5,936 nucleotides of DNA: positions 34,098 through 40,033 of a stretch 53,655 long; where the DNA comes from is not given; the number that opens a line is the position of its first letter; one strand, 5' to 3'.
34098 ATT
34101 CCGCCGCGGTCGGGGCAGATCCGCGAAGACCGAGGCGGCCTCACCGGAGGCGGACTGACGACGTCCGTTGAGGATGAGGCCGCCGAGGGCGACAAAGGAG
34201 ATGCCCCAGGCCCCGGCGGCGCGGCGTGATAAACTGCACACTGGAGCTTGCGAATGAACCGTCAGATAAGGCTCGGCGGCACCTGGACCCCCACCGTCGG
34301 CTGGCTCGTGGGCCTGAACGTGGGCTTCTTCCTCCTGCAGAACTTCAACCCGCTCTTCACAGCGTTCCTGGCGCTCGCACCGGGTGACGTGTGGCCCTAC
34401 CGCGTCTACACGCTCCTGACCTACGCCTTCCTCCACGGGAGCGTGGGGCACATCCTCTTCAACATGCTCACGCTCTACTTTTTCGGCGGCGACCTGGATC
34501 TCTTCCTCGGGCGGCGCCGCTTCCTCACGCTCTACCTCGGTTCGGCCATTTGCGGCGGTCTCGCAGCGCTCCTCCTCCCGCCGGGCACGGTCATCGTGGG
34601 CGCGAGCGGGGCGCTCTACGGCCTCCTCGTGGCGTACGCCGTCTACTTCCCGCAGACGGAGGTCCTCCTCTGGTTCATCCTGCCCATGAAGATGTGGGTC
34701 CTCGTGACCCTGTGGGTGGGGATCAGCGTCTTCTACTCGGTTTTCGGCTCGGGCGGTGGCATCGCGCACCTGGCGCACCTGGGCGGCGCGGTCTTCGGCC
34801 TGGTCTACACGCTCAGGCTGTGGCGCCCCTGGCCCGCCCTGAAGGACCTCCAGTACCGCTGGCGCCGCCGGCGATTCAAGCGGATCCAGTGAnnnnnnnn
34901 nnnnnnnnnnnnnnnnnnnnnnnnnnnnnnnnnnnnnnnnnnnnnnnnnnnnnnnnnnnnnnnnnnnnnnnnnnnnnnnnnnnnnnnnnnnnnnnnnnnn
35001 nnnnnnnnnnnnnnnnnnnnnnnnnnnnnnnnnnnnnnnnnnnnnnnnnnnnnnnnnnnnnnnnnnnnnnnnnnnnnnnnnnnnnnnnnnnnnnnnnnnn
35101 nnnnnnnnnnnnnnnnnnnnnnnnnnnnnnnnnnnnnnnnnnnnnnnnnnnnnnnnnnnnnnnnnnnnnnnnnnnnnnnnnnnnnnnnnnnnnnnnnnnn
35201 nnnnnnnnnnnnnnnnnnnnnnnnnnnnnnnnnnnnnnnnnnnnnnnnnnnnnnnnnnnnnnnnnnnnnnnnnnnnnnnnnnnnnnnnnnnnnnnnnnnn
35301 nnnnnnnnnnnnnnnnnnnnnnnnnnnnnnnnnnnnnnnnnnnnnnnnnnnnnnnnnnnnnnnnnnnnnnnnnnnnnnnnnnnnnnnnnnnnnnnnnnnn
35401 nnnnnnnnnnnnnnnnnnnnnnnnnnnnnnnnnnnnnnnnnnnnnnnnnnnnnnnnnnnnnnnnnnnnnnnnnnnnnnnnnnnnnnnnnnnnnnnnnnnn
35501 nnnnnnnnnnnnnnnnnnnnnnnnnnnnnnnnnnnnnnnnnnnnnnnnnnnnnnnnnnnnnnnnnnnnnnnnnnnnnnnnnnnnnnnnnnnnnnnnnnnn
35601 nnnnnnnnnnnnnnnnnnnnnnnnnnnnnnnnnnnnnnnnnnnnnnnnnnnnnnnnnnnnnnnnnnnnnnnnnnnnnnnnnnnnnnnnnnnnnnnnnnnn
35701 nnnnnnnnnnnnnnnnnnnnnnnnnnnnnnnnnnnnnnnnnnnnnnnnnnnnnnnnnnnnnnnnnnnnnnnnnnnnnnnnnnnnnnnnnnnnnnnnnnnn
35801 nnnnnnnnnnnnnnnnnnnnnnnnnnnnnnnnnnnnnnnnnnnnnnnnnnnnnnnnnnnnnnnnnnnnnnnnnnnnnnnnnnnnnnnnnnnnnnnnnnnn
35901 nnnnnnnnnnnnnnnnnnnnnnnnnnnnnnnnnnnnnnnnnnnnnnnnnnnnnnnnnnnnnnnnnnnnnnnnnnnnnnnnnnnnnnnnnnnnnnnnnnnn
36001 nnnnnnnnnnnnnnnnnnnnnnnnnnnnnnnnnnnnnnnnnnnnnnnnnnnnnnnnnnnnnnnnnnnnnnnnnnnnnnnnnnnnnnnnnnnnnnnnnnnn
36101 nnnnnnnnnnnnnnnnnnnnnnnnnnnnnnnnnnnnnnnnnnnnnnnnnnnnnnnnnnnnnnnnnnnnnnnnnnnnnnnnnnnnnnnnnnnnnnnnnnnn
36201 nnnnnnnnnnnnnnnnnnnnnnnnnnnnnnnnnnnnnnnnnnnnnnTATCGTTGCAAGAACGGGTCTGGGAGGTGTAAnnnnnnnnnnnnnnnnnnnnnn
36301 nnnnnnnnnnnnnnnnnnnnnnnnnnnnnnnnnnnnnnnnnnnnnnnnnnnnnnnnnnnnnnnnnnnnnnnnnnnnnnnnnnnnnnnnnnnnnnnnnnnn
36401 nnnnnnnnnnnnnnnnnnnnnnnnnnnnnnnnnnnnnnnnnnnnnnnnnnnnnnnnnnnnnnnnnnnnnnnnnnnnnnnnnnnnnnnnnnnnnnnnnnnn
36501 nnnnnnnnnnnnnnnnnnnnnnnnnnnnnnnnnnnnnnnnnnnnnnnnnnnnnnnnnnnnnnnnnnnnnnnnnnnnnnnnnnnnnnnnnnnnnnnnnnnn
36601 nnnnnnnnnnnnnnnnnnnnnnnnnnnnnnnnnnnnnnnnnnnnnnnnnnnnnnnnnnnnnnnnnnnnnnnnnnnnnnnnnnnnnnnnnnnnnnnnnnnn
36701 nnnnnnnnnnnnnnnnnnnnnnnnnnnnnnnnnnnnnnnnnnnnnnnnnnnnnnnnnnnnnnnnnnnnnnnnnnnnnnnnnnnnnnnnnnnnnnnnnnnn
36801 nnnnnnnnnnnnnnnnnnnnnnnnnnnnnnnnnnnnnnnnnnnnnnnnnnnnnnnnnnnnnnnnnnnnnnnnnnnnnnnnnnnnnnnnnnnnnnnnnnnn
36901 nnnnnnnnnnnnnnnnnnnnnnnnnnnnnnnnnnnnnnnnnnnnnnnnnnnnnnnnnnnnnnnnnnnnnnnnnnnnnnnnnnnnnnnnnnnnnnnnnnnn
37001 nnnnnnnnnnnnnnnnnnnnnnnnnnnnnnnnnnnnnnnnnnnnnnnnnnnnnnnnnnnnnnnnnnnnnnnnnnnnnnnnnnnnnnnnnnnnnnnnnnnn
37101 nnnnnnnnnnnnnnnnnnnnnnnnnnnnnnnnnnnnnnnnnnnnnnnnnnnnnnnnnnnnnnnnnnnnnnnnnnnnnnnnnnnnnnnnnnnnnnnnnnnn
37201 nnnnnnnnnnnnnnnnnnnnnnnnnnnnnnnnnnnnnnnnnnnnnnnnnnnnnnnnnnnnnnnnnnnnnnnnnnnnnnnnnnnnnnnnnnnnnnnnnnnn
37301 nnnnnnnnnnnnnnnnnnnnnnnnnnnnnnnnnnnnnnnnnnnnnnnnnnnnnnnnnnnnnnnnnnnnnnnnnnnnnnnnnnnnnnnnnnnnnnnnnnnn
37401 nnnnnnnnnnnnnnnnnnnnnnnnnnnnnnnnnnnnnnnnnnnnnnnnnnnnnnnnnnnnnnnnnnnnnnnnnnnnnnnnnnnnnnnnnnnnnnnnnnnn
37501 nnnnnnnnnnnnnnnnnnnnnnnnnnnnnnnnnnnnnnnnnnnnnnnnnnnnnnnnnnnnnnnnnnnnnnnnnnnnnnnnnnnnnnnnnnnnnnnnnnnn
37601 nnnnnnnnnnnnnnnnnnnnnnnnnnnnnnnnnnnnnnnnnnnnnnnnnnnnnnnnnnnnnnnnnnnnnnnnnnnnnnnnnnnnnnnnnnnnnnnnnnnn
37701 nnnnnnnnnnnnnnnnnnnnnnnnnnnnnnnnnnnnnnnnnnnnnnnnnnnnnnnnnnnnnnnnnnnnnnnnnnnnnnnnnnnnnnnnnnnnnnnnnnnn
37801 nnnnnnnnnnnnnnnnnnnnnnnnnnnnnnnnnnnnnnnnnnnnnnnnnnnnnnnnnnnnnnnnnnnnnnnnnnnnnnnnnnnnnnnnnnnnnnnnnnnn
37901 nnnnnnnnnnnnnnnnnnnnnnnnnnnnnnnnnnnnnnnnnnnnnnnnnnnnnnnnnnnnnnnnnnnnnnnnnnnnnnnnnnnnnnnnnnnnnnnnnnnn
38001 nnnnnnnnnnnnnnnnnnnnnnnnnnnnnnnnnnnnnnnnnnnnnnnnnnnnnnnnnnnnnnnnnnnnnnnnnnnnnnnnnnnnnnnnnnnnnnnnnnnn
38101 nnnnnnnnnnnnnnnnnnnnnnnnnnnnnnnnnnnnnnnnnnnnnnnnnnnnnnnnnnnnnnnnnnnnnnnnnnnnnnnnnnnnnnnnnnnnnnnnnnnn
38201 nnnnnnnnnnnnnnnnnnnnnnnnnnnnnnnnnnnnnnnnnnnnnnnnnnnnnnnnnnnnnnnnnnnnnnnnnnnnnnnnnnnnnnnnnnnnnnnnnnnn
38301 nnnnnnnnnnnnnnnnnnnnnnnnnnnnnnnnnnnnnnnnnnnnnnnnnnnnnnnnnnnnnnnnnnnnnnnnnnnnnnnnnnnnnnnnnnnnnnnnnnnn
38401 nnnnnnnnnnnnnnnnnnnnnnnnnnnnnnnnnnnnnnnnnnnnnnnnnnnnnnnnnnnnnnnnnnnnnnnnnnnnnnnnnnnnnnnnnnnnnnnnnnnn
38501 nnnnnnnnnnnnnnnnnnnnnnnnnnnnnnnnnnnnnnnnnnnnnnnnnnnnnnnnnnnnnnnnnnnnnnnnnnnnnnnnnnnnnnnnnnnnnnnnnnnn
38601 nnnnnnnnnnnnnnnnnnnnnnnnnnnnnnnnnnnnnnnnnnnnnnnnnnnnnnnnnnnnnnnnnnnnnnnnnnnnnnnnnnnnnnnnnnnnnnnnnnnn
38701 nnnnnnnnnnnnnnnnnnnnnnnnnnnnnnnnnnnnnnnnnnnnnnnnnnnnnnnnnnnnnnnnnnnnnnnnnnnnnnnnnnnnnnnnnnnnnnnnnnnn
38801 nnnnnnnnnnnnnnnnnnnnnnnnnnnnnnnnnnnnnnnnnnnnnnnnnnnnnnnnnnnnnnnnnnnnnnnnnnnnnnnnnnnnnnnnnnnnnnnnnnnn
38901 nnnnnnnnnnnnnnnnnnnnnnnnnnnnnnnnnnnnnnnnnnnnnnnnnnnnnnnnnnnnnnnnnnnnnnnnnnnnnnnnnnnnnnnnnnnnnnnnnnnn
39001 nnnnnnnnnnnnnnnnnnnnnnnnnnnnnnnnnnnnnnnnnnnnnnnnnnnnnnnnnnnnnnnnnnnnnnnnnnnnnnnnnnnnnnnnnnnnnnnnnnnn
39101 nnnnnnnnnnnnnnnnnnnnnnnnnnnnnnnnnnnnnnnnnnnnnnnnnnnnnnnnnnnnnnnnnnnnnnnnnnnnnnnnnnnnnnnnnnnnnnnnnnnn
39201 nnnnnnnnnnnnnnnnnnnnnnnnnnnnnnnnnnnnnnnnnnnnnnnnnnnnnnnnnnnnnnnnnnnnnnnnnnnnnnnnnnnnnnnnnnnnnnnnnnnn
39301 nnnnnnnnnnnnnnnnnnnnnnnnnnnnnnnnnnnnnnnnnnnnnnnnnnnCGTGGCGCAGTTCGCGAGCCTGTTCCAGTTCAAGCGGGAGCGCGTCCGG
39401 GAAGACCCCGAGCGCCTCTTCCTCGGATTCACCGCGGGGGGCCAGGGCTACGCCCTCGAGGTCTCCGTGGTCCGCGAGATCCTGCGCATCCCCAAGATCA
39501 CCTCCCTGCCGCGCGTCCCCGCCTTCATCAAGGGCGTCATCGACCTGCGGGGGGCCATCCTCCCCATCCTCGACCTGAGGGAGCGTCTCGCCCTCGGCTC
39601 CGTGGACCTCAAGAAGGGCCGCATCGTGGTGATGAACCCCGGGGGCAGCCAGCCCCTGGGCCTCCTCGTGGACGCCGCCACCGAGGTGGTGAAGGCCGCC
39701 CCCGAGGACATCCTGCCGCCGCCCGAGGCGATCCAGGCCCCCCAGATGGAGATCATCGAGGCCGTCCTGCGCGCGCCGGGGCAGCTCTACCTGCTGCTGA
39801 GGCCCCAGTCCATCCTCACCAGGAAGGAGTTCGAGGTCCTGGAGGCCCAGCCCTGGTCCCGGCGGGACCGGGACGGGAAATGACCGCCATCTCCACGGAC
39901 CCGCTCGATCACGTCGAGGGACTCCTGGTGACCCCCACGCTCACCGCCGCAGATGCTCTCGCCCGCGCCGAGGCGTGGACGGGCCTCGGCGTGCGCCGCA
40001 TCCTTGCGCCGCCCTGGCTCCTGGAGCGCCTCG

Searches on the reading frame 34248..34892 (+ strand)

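Call 42: search_protein_families(library=pfam, proteins=[window:34248-34892:+], max_evalue=0.001)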
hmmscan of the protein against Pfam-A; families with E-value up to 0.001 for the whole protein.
window:34248-34892:+ (214 aa): 1 family
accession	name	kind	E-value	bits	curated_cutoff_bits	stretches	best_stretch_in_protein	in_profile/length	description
PF01694.28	Rhomboid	-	2.3e-33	115.8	22.6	1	52-193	3-142/143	Rhomboid domain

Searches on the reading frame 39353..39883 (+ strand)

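Call 42: search_protein_families(library=pfam, proteins=[window:39353-39883:+], max_evalue=0.001)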
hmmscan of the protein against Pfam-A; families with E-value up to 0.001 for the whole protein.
window:39353-39883:+ (176 aa): 1 family
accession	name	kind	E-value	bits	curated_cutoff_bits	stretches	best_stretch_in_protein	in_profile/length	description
PF01584.24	CheW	-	8.7e-32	110.1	23.5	1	23-158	2-137/138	CheW-like domain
